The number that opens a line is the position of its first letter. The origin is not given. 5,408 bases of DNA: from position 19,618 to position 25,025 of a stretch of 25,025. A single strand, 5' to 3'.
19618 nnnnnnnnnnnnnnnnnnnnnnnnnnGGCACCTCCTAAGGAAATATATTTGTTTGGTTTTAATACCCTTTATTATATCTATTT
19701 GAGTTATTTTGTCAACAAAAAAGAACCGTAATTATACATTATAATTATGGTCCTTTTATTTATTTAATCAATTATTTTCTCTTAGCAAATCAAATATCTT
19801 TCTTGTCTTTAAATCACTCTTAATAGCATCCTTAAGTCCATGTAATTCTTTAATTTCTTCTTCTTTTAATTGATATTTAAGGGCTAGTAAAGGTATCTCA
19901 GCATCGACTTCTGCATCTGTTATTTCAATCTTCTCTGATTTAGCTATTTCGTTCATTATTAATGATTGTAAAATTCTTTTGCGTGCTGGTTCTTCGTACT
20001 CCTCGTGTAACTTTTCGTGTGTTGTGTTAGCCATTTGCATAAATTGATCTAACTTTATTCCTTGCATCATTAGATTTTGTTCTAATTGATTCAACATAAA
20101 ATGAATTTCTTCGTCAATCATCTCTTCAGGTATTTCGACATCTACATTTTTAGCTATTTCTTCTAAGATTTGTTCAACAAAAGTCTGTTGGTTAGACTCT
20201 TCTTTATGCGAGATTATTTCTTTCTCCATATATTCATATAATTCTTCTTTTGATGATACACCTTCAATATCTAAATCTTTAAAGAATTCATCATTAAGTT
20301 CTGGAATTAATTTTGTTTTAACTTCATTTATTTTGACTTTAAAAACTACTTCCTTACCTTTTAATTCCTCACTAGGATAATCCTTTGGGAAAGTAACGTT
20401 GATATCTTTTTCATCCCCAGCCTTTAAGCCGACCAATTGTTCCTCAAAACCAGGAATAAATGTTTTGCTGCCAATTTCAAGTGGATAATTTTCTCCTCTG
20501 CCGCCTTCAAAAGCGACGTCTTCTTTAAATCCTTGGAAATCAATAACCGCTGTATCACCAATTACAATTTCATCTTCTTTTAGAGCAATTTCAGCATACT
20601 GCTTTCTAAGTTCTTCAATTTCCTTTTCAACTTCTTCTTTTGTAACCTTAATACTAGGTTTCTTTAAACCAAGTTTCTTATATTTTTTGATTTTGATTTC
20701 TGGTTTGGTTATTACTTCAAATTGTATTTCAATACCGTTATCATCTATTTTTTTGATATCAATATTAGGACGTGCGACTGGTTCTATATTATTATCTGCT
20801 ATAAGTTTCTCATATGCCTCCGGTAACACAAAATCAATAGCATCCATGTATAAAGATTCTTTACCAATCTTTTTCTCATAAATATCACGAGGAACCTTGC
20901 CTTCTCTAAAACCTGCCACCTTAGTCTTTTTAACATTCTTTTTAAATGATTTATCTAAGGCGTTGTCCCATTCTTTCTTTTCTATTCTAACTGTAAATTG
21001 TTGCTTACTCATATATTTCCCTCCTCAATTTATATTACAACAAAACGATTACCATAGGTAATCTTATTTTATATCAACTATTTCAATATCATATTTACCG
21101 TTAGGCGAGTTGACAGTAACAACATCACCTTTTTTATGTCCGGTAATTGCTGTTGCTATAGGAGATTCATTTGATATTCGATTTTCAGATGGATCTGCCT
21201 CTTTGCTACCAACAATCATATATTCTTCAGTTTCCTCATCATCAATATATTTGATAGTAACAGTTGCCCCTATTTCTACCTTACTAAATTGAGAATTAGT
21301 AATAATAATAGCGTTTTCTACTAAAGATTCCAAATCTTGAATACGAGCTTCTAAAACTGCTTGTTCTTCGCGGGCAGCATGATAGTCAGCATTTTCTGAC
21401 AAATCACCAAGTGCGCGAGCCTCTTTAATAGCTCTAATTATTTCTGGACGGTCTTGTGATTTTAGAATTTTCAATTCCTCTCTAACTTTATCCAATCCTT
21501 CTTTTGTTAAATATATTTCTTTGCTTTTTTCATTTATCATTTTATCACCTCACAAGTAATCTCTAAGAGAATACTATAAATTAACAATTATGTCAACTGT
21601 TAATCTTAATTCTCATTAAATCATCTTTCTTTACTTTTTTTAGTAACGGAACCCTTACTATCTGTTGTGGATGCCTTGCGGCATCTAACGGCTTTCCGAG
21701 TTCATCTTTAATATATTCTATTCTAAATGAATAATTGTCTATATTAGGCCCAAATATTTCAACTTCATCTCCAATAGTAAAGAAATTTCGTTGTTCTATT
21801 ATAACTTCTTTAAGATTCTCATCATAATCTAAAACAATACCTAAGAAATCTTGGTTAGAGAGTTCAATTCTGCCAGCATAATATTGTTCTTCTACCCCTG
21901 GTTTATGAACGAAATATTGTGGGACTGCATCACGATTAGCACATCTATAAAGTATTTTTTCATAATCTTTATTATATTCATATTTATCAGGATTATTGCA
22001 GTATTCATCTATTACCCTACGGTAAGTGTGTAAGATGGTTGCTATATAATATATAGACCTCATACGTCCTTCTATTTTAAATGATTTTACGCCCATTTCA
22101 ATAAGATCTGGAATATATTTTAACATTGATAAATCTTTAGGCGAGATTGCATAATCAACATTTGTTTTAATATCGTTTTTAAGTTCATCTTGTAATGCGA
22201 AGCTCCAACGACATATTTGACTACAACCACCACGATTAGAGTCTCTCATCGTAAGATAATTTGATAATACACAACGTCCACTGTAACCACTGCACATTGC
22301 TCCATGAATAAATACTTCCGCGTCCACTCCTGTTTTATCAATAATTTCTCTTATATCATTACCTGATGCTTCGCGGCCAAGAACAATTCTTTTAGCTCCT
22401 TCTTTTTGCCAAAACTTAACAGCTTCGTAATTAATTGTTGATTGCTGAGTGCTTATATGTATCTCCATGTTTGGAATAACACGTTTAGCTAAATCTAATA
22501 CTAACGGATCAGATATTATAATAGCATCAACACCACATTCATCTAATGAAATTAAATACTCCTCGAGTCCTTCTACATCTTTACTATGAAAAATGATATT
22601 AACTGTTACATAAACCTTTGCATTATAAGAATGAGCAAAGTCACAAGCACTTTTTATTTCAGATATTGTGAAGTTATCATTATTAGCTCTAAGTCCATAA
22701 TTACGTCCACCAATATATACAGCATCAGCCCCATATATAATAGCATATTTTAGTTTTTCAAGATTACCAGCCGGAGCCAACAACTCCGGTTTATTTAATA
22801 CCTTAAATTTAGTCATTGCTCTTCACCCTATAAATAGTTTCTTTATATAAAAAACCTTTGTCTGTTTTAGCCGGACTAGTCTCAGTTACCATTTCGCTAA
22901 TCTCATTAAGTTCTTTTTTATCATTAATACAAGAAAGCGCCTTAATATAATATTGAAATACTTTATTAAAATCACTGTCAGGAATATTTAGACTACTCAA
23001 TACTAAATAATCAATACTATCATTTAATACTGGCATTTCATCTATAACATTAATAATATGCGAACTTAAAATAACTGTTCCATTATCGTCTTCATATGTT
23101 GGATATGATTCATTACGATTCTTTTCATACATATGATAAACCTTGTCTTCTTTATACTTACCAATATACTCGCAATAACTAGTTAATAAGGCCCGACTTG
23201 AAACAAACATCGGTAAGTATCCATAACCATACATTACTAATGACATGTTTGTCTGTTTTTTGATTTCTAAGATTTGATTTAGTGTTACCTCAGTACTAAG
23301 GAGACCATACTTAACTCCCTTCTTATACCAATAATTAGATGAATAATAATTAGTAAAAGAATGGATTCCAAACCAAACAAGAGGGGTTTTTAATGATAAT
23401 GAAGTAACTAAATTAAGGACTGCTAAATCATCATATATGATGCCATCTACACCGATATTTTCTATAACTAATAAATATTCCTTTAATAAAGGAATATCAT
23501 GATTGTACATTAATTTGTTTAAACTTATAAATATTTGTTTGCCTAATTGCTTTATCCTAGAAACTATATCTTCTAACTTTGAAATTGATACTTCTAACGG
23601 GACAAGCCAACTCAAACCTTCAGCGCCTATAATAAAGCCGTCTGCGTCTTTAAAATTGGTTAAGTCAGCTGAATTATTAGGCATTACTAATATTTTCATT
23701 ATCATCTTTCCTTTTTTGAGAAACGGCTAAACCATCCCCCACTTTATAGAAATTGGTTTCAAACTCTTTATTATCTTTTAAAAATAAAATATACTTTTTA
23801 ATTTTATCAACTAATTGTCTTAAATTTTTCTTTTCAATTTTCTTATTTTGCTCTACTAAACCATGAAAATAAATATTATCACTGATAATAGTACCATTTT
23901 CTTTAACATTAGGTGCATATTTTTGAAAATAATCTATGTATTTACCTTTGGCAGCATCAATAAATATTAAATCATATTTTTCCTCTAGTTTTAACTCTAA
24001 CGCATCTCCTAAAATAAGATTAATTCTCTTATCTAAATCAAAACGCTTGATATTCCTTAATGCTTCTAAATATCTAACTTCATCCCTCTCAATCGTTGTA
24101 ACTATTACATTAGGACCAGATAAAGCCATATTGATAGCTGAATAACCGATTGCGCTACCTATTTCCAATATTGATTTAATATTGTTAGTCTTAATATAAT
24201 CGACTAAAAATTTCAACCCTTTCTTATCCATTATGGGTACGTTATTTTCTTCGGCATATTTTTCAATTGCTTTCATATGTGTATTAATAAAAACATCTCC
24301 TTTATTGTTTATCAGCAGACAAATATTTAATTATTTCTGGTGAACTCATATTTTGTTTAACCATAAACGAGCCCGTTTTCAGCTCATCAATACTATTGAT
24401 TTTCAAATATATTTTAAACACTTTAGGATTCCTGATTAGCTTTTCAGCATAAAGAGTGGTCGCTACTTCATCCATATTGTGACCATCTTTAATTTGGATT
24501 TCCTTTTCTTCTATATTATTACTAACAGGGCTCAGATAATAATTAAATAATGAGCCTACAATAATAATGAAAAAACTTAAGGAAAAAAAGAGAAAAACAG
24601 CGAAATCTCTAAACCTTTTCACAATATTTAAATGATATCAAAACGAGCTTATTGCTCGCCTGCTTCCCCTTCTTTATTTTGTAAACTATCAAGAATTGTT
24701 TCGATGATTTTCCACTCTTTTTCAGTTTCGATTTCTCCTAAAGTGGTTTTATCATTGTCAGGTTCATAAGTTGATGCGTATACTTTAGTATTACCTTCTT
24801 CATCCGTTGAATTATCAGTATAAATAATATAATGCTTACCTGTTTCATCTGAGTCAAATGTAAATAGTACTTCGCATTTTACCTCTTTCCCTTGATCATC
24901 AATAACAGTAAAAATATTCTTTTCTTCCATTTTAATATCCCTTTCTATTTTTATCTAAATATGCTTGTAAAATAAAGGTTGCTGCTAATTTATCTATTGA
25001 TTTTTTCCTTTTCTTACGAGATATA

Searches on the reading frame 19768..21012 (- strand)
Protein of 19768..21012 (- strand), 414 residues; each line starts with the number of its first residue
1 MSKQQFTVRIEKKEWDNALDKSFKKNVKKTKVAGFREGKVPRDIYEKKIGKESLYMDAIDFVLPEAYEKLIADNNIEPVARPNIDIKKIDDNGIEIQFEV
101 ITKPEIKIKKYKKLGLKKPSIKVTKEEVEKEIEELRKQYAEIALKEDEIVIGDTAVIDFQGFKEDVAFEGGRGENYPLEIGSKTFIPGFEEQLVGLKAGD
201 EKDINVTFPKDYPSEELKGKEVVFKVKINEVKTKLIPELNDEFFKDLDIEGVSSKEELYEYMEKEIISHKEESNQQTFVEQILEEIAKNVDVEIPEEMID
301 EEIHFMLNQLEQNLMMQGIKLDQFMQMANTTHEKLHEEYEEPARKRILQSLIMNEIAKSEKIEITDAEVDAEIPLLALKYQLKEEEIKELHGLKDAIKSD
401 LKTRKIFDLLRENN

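Call 6: search_protein_families(library=pfam, proteins=[window:19768-21012:-], max_evalue=0.001)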
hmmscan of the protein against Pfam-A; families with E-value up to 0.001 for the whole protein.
window:19768-21012:- (414 aa): 3 families
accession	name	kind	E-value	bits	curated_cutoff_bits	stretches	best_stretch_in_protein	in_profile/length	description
PF05697.18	Trigger_N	-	4e-36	124.9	22.2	1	3-135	12-144/144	Bacterial trigger factor protein (TF)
PF05698.19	Trigger_C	-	6.1e-34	117.8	22.7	1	256-410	3-160/162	Bacterial trigger factor protein (TF) C-terminus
PF00254.34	FKBP_C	-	7.2e-15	55.5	21.1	1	149-228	5-93/94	FKBP-type peptidyl-prolyl cis-trans isomerase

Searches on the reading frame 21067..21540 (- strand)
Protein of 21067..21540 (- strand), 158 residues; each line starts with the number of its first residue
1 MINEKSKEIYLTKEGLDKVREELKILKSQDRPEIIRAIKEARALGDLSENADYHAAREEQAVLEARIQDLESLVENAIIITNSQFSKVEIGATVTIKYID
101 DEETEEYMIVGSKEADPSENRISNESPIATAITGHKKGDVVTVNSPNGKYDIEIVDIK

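Call 50: search_protein_families(library=pfam, proteins=[window:21067-21540:-], max_evalue=0.01)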
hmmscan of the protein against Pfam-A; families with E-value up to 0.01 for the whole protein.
window:21067-21540:- (158 aa): 2 families
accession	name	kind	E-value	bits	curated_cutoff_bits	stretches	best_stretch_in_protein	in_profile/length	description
PF03449.20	GreA_GreB_N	-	1.8e-28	99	24.5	1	9-79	1-71/71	Transcription elongation factor, N-terminal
PF01272.25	GreA_GreB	-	1.3e-26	92.8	26.9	1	86-158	4-76/77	Transcription elongation factor, GreA/GreB, C-term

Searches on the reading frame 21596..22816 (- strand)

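Call 50: search_protein_families(library=pfam, proteins=[window:21596-22816:-], max_evalue=0.01)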
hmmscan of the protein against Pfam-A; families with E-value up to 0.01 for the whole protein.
window:21596-22816:- (407 aa): 3 families
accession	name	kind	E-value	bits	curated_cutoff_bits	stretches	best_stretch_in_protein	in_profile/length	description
PF01136.24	Peptidase_U32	-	2.6e-81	272.8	22.4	1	82-307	2-232/233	Peptidase family U32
PF16325.11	Peptidase_U32_C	-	7e-26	90.6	28.2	1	321-402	2-83/83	Peptidase family U32 C-terminal domain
PF04055.27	Radical_SAM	-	0.0091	16.6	29.5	0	110-165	70-125/166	Radical SAM superfamily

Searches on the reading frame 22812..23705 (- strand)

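Call 50: search_protein_families(library=pfam, proteins=[window:22812-23705:-], max_evalue=0.01)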
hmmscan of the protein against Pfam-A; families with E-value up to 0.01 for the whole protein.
window:22812-23705:- (298 aa): 1 family
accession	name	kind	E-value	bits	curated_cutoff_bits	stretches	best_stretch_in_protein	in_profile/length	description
PF01136.24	Peptidase_U32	-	3.4e-27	95.7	22.4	1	73-289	3-230/233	Peptidase family U32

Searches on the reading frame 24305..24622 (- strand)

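Call 50: search_protein_families(library=pfam, proteins=[window:24305-24622:-], max_evalue=0.01)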
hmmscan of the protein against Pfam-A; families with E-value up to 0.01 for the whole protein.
window:24305-24622:- (106 aa): 1 family
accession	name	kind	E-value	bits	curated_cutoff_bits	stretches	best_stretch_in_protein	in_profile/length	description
PF02618.21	YceG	-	9.2e-10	38.9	32.4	1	42-105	1-65/275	YceG-like family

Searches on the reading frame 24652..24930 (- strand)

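Call 50: search_protein_families(library=pfam, proteins=[window:24652-24930:-], max_evalue=0.01)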
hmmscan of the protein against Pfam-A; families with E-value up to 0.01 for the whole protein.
window:24652-24930:- (93 aa): 1 family
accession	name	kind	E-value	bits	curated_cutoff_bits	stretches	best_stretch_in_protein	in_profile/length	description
PF06949.16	DUF1292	-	1.4e-12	48.7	24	1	12-83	1-73/75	Protein of unknown function (DUF1292)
